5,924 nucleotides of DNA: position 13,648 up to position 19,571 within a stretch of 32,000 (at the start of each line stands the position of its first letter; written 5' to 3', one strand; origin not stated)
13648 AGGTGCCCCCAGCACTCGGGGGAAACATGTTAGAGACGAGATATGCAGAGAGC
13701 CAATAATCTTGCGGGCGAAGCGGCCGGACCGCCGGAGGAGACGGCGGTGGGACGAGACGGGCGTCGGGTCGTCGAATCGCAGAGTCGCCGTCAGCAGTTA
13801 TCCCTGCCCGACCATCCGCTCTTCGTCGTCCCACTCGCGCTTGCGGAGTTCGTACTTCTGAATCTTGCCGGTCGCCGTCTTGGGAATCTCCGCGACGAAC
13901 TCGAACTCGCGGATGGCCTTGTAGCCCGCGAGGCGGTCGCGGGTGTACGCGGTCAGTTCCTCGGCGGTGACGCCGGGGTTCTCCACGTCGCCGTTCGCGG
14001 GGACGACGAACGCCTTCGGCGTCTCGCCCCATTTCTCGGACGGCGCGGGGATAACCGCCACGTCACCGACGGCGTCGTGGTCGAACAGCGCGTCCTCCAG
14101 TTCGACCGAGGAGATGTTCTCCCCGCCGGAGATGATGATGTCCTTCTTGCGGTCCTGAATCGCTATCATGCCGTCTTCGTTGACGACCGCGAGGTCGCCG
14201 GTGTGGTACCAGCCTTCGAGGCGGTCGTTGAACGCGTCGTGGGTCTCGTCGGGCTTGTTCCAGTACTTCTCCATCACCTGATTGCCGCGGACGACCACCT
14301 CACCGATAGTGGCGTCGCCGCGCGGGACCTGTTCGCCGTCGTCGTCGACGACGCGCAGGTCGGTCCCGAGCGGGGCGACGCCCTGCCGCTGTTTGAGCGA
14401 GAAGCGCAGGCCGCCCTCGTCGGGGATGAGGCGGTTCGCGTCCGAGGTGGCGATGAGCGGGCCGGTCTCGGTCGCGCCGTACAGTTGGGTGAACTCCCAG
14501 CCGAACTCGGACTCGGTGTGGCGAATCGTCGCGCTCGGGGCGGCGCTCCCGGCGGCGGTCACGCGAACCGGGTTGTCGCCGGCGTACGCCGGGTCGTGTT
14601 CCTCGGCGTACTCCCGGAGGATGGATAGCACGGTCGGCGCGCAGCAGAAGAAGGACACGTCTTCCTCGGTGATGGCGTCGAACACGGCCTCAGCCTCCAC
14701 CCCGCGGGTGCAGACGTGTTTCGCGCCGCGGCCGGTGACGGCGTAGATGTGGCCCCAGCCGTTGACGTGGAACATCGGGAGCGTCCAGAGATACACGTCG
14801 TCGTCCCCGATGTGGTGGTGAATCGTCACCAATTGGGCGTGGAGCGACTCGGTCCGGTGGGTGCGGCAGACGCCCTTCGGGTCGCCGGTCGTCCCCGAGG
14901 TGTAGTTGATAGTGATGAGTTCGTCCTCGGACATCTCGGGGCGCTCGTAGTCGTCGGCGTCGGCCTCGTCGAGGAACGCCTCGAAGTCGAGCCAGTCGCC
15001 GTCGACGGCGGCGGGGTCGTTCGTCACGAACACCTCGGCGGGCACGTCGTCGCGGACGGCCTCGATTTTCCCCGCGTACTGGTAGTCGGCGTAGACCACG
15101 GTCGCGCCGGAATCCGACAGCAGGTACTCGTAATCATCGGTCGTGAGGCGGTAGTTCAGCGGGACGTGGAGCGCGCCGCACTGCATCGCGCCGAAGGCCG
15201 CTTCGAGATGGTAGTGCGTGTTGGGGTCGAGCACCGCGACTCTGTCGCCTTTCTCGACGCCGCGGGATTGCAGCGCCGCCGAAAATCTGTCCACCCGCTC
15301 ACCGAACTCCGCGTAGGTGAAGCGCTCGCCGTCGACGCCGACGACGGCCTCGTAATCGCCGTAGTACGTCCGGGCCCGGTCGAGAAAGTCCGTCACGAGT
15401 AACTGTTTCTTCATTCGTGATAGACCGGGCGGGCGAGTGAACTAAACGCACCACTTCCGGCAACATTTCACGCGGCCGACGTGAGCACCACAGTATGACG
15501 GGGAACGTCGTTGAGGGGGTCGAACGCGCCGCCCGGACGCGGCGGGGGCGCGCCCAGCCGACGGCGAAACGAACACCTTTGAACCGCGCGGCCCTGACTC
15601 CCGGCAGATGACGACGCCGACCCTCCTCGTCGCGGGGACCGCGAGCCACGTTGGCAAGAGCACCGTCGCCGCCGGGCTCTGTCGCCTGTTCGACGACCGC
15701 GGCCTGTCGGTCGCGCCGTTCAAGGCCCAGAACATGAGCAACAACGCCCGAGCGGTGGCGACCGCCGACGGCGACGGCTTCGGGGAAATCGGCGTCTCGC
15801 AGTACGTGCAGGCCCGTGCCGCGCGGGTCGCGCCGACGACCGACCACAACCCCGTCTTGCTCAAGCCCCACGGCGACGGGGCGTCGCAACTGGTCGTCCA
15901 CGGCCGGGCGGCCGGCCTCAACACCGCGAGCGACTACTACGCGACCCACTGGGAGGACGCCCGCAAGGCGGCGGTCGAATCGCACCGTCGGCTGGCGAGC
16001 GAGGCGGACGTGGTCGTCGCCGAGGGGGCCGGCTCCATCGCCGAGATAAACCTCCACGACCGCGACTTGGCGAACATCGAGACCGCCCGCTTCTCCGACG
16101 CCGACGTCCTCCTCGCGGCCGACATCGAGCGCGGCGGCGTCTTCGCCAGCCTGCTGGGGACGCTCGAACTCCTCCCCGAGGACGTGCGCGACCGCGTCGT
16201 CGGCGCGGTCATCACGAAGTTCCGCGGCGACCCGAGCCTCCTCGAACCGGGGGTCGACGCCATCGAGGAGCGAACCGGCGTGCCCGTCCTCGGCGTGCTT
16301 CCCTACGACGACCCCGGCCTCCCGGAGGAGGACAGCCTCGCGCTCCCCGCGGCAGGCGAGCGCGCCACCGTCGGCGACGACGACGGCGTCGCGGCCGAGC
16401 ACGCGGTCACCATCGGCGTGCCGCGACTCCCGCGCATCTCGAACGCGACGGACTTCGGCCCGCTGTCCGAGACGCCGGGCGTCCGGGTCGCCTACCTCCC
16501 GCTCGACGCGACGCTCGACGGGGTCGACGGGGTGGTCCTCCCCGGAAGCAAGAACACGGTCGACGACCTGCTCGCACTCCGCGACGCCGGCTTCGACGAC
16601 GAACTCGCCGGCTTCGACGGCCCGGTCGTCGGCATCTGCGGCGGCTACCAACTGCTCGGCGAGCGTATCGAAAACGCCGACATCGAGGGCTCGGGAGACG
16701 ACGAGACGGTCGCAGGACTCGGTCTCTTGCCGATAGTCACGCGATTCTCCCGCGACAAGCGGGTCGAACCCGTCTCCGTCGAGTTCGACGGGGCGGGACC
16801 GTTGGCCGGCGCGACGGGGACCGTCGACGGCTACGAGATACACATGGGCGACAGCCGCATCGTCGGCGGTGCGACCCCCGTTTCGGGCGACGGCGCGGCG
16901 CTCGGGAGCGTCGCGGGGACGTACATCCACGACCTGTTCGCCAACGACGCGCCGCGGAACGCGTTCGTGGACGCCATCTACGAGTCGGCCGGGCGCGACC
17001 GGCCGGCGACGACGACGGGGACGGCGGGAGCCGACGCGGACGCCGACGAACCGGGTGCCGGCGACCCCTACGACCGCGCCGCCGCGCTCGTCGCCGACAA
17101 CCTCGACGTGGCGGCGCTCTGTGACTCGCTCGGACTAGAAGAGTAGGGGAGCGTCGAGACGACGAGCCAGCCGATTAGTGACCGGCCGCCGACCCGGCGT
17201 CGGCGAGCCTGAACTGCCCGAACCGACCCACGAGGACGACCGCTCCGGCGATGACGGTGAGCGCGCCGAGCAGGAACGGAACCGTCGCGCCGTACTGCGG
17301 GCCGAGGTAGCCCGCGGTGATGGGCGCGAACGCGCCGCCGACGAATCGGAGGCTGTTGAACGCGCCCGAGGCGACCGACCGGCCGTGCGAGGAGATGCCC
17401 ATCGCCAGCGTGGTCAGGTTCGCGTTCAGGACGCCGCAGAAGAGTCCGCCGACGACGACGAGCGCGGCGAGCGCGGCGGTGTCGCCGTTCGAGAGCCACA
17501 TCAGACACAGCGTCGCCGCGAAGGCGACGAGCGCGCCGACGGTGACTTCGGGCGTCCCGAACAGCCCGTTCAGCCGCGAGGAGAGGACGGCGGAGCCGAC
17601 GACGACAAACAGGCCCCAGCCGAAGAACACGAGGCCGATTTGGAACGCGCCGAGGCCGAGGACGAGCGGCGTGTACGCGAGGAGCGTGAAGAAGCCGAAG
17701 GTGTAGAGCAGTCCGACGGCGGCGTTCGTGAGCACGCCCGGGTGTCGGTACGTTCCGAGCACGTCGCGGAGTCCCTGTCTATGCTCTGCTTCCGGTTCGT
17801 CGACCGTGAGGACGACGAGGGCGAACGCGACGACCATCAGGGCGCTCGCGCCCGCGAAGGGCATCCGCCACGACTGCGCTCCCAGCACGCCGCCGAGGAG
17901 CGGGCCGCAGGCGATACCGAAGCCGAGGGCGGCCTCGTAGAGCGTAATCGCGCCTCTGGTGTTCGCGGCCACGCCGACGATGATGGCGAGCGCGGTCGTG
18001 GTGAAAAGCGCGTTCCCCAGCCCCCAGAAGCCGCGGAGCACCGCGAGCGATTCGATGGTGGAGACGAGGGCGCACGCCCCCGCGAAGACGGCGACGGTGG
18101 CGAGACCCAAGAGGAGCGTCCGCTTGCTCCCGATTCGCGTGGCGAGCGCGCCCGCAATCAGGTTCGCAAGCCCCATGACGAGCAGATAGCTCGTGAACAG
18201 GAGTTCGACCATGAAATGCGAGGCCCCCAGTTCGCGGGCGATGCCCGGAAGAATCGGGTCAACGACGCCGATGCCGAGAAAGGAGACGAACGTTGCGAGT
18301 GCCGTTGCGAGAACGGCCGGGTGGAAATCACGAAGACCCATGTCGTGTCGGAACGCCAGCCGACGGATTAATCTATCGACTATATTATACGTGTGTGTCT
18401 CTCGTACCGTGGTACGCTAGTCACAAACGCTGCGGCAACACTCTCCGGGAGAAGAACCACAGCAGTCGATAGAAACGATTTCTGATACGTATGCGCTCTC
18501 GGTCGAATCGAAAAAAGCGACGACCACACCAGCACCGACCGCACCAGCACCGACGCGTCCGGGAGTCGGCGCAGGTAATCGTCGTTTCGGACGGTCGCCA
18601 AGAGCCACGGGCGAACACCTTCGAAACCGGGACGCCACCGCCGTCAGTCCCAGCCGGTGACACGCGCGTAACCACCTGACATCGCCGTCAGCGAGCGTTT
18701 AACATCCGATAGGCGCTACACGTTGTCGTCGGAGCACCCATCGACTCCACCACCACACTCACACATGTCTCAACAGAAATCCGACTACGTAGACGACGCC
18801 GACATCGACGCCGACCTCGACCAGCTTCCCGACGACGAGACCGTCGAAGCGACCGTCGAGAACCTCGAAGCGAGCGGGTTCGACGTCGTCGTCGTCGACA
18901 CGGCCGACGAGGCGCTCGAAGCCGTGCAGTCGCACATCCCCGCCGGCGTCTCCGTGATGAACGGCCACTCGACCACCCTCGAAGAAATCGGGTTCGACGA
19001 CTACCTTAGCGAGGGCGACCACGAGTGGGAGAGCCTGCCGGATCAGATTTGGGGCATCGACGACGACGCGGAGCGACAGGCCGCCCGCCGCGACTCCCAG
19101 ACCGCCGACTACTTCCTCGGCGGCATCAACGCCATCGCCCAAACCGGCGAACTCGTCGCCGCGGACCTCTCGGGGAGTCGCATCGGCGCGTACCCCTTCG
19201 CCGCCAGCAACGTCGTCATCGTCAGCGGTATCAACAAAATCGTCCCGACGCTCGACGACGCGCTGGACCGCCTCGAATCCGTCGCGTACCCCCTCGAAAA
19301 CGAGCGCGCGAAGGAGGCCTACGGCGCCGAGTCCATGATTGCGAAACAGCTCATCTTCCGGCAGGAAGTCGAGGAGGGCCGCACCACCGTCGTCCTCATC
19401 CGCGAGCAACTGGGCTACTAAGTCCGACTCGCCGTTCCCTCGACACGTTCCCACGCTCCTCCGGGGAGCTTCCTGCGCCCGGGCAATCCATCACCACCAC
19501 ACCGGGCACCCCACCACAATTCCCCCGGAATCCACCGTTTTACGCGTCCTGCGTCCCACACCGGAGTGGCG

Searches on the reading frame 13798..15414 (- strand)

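Call 12: search_protein_families(library=pfam, proteins=[window:13798-15414:-], max_evalue=0.001)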
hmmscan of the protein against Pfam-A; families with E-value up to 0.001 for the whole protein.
window:13798-15414:- (538 aa): 2 families
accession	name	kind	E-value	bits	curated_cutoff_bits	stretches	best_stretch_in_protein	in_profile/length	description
PF00501.34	AMP-binding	-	1.1e-81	275.1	29.9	1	14-385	4-384/384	AMP-binding enzyme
PF13193.12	AMP-binding_C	-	7.2e-20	72.1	24.5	1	438-517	1-76/76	AMP-binding enzyme C-terminal domain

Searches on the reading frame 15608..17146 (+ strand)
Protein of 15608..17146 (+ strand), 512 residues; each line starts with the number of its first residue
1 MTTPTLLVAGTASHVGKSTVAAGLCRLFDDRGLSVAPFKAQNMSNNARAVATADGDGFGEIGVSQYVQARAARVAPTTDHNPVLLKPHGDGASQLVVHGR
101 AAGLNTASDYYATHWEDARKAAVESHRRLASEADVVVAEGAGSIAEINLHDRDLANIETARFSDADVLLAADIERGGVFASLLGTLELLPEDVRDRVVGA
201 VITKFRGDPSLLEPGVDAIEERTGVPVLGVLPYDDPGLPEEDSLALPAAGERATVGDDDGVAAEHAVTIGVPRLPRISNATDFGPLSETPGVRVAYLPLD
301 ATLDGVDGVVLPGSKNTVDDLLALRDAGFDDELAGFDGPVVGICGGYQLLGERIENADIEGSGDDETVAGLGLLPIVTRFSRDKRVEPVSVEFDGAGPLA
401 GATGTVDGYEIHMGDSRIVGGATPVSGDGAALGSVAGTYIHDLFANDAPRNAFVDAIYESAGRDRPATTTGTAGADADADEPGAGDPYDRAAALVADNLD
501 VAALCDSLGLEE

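Call 12: search_protein_families(library=pfam, proteins=[window:15608-17146:+], max_evalue=0.001)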
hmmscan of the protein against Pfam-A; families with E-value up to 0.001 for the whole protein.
window:15608-17146:+ (512 aa): 3 families
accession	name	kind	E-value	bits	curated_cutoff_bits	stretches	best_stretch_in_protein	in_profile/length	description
PF07685.20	GATase_3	-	5.2e-40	137.6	27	1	268-448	1-195/196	CobB/CobQ-like glutamine amidotransferase domain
PF01656.29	CbiA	-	6.4e-22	78.3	25.4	1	7-235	2-113/125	CobQ/CobB/MinD/ParA nucleotide binding domain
PF13500.12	AAA_26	-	5.4e-16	59.5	27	1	5-235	2-192/198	AAA domain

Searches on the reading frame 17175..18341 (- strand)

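Call 12: search_protein_families(library=pfam, proteins=[window:17175-18341:-], max_evalue=0.001)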
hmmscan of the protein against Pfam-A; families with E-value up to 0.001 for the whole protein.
window:17175-18341:- (388 aa): 1 family
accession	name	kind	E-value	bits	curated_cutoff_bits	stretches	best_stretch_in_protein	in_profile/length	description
PF07690.21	MFS_1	-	2e-51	175.4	33.4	2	14-340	2-347/347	Major Facilitator Superfamily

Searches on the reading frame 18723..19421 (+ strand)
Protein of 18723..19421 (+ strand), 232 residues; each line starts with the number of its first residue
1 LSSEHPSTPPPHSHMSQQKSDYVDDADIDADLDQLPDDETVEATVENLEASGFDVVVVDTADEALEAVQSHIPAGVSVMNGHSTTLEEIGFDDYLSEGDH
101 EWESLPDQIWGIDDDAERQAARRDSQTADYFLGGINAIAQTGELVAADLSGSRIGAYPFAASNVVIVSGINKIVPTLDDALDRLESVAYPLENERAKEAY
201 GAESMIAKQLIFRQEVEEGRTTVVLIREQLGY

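Call 12: search_protein_families(library=pfam, proteins=[window:18723-19421:+], max_evalue=0.001)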
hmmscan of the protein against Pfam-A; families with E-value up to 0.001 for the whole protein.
window:18723-19421:+ (232 aa): 1 family
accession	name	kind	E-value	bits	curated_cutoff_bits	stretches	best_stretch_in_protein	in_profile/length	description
PF02589.21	LUD_dom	-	1.4e-36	126.4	22.6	1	42-198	2-153/189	LUD domain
